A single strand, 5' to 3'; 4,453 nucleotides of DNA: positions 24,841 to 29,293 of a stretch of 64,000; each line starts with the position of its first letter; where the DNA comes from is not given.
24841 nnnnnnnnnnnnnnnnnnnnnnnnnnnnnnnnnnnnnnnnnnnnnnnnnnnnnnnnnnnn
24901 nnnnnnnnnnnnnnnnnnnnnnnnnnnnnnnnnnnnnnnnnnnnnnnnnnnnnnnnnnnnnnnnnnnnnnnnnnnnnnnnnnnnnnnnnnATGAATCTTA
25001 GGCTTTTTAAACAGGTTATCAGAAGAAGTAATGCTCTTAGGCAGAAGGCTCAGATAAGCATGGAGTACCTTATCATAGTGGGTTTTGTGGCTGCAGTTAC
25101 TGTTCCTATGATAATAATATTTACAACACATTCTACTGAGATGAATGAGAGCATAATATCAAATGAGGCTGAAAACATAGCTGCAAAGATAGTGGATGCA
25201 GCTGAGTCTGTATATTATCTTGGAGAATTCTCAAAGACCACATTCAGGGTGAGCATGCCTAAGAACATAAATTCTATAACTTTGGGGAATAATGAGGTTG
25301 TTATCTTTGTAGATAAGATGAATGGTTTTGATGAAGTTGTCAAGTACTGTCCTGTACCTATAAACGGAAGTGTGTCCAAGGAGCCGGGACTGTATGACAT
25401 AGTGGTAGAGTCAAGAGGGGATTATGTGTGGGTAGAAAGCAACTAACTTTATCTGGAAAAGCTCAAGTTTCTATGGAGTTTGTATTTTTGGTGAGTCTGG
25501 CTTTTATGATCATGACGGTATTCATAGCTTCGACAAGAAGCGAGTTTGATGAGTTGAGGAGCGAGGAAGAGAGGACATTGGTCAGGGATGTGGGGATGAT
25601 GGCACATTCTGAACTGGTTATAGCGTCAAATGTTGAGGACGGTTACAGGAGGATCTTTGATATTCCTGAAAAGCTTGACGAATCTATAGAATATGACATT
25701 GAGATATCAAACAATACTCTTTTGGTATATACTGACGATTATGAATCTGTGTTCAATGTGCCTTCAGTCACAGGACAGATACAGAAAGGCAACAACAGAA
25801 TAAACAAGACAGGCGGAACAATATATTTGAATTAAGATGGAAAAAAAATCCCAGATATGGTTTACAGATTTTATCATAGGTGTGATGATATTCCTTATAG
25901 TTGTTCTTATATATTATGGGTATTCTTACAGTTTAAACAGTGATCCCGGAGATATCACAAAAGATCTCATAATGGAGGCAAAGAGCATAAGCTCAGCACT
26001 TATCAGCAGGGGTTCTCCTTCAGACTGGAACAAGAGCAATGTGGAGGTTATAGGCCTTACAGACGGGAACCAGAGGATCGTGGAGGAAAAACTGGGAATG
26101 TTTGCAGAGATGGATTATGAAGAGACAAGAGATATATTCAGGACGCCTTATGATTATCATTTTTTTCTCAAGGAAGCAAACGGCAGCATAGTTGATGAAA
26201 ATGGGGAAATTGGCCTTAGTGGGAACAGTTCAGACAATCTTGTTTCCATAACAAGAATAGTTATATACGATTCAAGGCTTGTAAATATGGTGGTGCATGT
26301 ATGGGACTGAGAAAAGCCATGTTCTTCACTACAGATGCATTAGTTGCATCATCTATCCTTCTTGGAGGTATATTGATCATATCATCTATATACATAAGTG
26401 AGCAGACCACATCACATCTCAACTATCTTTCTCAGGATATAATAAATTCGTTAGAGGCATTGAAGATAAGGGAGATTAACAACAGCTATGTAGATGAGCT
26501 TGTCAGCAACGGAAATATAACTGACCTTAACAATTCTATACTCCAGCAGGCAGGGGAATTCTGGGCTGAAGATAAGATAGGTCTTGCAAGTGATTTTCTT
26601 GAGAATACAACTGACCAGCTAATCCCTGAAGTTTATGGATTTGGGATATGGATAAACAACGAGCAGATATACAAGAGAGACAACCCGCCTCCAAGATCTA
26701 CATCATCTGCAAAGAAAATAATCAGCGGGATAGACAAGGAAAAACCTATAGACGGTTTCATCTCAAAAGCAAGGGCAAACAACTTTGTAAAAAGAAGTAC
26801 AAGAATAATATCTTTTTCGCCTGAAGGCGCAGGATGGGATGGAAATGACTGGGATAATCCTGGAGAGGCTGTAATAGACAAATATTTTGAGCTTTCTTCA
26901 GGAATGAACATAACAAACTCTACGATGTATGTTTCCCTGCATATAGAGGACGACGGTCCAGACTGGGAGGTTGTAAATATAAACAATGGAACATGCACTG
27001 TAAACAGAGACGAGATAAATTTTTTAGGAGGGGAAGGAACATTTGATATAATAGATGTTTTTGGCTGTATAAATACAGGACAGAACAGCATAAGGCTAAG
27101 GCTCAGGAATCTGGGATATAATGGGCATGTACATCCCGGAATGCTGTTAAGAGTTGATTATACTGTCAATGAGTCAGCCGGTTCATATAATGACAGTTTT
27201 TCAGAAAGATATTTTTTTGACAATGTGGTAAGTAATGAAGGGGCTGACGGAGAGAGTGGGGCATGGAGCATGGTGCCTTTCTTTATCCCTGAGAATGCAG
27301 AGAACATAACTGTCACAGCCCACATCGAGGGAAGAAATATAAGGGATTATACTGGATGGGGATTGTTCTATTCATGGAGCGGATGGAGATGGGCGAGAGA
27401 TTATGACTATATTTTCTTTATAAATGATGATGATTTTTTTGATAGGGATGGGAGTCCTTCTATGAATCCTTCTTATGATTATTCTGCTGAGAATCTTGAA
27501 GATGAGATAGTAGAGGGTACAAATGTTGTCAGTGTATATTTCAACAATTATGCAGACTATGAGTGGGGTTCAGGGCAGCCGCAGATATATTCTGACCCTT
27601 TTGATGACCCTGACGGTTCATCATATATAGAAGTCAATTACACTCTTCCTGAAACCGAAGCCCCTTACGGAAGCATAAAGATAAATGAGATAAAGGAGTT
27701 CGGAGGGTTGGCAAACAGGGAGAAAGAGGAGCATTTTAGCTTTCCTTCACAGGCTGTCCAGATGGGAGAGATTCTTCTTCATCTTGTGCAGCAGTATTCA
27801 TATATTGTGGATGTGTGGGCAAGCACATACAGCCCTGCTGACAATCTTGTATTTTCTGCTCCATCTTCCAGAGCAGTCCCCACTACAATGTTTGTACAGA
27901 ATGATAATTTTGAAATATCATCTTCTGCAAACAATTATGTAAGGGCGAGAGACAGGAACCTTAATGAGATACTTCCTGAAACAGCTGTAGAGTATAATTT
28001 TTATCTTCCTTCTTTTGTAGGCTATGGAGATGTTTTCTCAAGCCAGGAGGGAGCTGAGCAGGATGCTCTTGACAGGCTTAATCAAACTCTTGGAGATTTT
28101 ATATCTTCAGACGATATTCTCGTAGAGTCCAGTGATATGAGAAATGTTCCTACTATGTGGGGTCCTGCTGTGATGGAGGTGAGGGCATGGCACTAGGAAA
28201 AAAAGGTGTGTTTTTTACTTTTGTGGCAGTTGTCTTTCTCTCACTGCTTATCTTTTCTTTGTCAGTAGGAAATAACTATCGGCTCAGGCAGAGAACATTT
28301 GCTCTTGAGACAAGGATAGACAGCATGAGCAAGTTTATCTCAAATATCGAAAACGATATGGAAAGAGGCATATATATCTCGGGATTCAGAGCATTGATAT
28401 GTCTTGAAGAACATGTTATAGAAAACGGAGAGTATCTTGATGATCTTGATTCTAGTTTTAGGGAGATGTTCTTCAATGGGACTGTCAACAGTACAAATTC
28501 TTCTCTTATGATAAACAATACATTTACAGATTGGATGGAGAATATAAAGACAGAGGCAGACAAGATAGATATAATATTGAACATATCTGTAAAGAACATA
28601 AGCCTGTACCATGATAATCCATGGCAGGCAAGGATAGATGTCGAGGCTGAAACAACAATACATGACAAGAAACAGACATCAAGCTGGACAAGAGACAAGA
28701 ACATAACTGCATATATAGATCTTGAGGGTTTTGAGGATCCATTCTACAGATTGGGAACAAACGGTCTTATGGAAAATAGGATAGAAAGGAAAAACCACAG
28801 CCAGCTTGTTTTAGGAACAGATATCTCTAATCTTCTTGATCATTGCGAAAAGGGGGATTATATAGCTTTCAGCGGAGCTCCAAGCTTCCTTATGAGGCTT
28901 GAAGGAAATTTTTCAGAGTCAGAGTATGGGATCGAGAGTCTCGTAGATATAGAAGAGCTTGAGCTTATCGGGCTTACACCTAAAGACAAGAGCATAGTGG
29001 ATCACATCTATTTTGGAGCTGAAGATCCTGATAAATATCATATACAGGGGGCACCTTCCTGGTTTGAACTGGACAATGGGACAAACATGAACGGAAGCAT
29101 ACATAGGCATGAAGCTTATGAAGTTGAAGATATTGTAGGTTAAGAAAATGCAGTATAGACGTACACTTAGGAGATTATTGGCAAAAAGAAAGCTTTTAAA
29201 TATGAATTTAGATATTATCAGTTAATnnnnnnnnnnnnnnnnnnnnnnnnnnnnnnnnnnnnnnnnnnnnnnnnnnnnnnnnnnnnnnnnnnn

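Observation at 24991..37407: Complete Tad/Aap-like type IV pilus locus with four paralogous prepilins sharing a KA|Q..ME(F/Y) processing motif, and a split FlaJ platform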

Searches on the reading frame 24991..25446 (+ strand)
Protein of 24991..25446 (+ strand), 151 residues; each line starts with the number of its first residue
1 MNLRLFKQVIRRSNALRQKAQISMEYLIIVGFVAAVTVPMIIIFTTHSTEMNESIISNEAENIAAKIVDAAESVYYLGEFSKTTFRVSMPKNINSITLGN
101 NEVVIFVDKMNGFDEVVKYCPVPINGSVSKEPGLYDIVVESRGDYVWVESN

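Call 3: search_protein_families(library=pfam, max_evalue=0.1, proteins=[window:24991-25446:+])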
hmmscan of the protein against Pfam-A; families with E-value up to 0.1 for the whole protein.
window:24991-25446:+ (151 aa): 1 family
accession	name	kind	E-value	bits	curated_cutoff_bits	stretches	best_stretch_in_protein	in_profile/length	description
PF04021.17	Class_IIIsignal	-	0.0047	17.3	23.7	1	19-36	2-19/27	Class III signal peptide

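Call 5: search_protein_families(library=ncbifam, max_evalue=0.1, proteins=[window:24991-25446:+])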
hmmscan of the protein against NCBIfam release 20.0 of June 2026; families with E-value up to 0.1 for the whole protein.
window:24991-25446:+ (151 aa): 3 families
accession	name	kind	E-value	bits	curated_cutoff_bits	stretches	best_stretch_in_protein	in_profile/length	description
NF002763.0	PRK02833.1-1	equivalog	0.05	13.4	138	0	29-81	19-71/143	phosphate-starvation-inducible protein PsiE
NF045693.1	GCarotHydoxCruF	equivalog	0.065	12.5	400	0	67-131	29-94/310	gamma-carotene 1'-hydroxylase CruF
TIGR02236.1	recomb_radA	equivalog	0.098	12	361.15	0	47-103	31-85/311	DNA repair and recombination protein RadA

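Call 99: search_solved_structures(query=A6, max_evalue=1)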
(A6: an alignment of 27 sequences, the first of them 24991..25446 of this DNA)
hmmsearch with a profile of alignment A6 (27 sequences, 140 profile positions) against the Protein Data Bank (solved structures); distinct sequences matched with E-value up to 1: 8.
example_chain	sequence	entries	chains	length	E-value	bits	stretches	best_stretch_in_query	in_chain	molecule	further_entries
8txl_A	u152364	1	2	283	0.017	18.2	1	32-71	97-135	Phosphosugar-binding transcriptional regulator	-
8v4v_B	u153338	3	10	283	0.017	18.2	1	32-71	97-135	Phosphosugar-binding transcriptional regulator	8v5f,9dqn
8tx9_A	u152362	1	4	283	0.044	16.9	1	32-71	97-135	MurR/RpiR family transcriptional regulator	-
8b2q_I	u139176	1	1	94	0.045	16.8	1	44-88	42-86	Tannerella forsythia potempin A (PotA)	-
8b2n_B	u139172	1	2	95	0.046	16.8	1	44-88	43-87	Tannerella forsythia potempin A (PotA)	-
8b2m_A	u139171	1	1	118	0.073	16.2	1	50-88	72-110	Tannerella forsythia Potempin A (PotA)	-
7zg5_C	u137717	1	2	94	0.089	15.9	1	39-75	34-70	DUF1778 domain-containing protein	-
6cmo_R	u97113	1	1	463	0.72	12.9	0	8-39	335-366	chimera protein of Soluble cytochrome b562 and Rhodopsin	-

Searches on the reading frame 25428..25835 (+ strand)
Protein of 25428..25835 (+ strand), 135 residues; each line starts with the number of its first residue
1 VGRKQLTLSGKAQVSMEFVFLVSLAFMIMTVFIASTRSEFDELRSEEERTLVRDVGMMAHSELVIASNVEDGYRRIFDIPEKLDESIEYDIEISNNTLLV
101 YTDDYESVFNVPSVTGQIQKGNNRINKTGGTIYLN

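Call 3: search_protein_families(library=pfam, max_evalue=0.1, proteins=[window:25428-25835:+])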
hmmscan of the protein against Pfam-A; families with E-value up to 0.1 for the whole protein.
window:25428-25835:+ (135 aa): 1 family
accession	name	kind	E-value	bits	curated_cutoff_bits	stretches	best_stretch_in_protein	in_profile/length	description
PF04021.17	Class_IIIsignal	-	0.0041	17.5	23.7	1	11-33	2-24/27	Class III signal peptide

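Call 5: search_protein_families(library=ncbifam, max_evalue=0.1, proteins=[window:25428-25835:+])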
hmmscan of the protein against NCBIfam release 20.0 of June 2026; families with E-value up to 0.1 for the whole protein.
window:25428-25835:+ (135 aa): 0 families

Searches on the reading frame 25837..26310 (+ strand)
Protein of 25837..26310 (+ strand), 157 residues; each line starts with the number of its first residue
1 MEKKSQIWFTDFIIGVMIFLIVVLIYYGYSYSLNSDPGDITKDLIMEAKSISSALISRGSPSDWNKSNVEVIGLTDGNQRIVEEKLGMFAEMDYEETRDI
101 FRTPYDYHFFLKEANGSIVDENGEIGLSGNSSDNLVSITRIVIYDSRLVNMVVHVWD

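Call 3: search_protein_families(library=pfam, max_evalue=0.1, proteins=[window:25837-26310:+])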
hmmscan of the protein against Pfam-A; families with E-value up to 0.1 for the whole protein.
window:25837-26310:+ (157 aa): 1 family
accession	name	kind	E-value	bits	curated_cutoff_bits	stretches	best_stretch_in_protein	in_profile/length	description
PF23958.1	DUF7287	-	3.6e-07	31.3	27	1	10-156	8-157/157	Family of unknown function (DUF7287)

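Call 5: search_protein_families(library=ncbifam, max_evalue=0.1, proteins=[window:25837-26310:+])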
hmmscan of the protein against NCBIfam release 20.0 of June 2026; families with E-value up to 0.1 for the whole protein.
window:25837-26310:+ (157 aa): 0 families

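Call 109: search_protein_families(library=pfam, alignment_id=A10, max_evalue=0.01)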
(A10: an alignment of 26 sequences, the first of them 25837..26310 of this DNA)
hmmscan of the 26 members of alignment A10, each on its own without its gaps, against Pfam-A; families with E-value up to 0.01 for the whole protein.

A. member 1, window:25837-26310:+ (157 aa): 1 family
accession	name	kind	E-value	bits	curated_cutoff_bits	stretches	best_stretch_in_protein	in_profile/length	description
PF23958.1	DUF7287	-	3.6e-07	31.3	27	1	10-156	8-157/157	Family of unknown function (DUF7287)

B. families by the number of members that match (of 26 scanned): 5 families
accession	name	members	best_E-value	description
PF23958.1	DUF7287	10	4.5e-09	Family of unknown function (DUF7287)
PF08532.16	Glyco_hydro_42M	2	0.0014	Beta-galactosidase trimerisation domain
PF16341.10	DUF4971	1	0.0003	Domain of unknown function (DUF4971)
PF24928.1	DUF7748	1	0.0073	Domain of unknown function (DUF7748)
PF13965.12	SID-1_RNA_chan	1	0.0083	dsRNA-gated channel SID-1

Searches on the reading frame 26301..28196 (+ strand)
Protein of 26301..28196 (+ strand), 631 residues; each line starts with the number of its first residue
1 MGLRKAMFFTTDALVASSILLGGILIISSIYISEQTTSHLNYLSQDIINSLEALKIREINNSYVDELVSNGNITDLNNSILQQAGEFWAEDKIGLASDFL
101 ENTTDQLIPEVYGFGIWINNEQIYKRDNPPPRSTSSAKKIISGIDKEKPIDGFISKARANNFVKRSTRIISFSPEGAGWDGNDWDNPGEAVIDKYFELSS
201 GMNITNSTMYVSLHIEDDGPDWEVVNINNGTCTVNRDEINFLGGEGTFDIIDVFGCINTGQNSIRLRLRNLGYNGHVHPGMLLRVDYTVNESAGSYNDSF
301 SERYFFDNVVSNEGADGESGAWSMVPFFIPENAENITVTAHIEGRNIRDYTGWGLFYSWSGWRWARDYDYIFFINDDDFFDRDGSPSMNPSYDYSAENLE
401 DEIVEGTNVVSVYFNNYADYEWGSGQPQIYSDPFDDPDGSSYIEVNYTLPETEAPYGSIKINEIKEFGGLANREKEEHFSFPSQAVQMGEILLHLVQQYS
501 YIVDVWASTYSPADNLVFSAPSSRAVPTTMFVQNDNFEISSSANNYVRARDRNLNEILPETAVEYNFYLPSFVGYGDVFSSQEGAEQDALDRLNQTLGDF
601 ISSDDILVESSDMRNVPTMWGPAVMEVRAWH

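Call 3: search_protein_families(library=pfam, max_evalue=0.1, proteins=[window:26301-28196:+])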
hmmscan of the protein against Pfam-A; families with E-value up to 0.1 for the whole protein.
window:26301-28196:+ (631 aa): 0 families

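Call 5: search_protein_families(library=ncbifam, max_evalue=0.1, proteins=[window:26301-28196:+])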
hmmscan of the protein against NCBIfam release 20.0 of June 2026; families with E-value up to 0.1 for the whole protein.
window:26301-28196:+ (631 aa): 0 families

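Call 46: find_homologous_proteins(query=window:26301-28196:+, max_evalue=0.00001)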
Query window:26301-28196:+ (631 aa): 52 proteins with E <= 0.00001 among 8000 candidates.
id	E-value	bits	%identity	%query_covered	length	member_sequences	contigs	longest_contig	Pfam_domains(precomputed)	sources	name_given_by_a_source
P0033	0.0e+0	1447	100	100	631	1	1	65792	-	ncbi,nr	ncbi:hypothetical protein GF336_04205 [Candidatus Woesearchaeota archaeon]|nr:hypothetical protein [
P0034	0.0e+0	1015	68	100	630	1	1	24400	-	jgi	-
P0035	1.0e-290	984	65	100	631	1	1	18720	-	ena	-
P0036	6.9e-286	968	65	100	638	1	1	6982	-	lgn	-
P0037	2.7e-283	959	64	100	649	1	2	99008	-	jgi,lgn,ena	-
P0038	8.6e-262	888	61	100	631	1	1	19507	-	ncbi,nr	ncbi:hypothetical protein GOV06_05470 [Candidatus Woesearchaeota archaeon]|nr:hypothetical protein [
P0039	5.4e-250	849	57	100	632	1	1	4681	-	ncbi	-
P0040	1.5e-249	848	59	100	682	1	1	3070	-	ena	-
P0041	8.1e-248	842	57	100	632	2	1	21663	-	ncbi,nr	ncbi:hypothetical protein KY332_03035 [Candidatus Woesearchaeota archaeon]|nr:hypothetical protein [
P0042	1.8e-245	835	56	100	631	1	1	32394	-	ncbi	-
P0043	4.9e-242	823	57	100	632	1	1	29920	-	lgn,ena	-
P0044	5.9e-240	816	56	100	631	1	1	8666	-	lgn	-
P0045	5.4e-187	641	46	99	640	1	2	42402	-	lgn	-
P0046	1.7e-181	623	45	99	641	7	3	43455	-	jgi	jgi:hypothetical protein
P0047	9.1e-179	614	44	100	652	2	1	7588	-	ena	-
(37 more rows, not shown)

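Call 58: predict_structure(alignment_id=A3)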
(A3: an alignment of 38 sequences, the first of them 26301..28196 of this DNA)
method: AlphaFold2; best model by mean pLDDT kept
length: 631 residues; sequences in the alignment: 38
mean_pLDDT: 88.9   pTM: 0.73
mean pLDDT of the five models: 88.9, 88.9, 88.3, 87.0, 86.4
residues with pLDDT >= 90: 387; 70-90: 201; 50-70: 35; < 50: 8
segments of 3 or more residues with pLDDT < 50: 31-34
pLDDT, mean of each block of 10 residues (from residue 1): 67 88 73 61 89 90 91 90 89 90 83 86 82 76 65 86 91 84 85 96 96 90 96 95 86 96 95 89 95 80 97 89 96 95 96 89 95 94 96 97 96 92 93 97 95 81 95 96 92 94 94 93 91 92 93 95 95 85 90 88 82 67 83 77
secondary structure, 60 per line:
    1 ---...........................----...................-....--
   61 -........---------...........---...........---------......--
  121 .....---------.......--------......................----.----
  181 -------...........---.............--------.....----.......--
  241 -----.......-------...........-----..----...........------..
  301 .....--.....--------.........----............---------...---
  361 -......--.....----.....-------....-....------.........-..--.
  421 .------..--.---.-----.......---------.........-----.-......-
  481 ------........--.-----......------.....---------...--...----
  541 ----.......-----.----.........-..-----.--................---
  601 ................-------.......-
elements in order: H4-30 H35-53 H62-69 H80-89 H93-103 E113-118 E121-125 E135-141 E150-171 E188-198 E202-214 E223-227 E232-235 E246-252 E260-270 E282-292 E299-305 E308-312 E321-329 E334-345 E355-357 E362-364 E370-374 E379-383 E391-394 H396-399 E406-414 E442-448 E458-466 E474-479 E487-494 E503-508 E515-519 E529-531 E545-551 E562-570 H582-597 E601-616 E624-630

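Call 100: search_solved_structures(query=A3, max_evalue=1)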
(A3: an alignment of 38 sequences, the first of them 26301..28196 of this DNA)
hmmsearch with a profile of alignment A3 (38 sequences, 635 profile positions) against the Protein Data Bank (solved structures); distinct sequences matched with E-value up to 1: 2.
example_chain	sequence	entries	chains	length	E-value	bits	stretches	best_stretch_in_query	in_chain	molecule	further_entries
3sik_A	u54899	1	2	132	0.0038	19.1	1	182-279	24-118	Conserved domain protein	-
3sz6_A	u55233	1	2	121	0.0045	18.8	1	182-279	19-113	Conserved domain protein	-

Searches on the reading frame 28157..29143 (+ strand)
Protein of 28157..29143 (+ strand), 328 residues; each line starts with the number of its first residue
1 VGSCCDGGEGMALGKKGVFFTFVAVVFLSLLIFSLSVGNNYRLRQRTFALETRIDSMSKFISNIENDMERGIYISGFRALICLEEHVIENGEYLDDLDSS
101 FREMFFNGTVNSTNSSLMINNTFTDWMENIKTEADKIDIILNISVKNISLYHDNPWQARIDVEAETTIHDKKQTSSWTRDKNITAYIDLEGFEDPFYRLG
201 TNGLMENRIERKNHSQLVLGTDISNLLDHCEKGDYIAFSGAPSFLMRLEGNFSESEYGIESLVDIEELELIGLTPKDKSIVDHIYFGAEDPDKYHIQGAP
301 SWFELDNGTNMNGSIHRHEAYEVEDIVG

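Call 3: search_protein_families(library=pfam, max_evalue=0.1, proteins=[window:28157-29143:+])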
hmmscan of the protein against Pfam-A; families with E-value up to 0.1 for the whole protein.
window:28157-29143:+ (328 aa): 0 families

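Call 5: search_protein_families(library=ncbifam, max_evalue=0.1, proteins=[window:28157-29143:+])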
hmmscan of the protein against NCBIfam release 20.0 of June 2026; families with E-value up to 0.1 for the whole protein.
window:28157-29143:+ (328 aa): 0 families

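Call 98: search_solved_structures(query=A5, max_evalue=1)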
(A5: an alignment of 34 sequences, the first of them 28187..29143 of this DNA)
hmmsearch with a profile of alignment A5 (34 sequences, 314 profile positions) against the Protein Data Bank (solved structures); distinct sequences matched with E-value up to 1: 1.
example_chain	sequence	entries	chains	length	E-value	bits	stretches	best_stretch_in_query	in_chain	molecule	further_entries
3l9a_X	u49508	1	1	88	0.067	15.3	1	199-241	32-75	uncharacterized protein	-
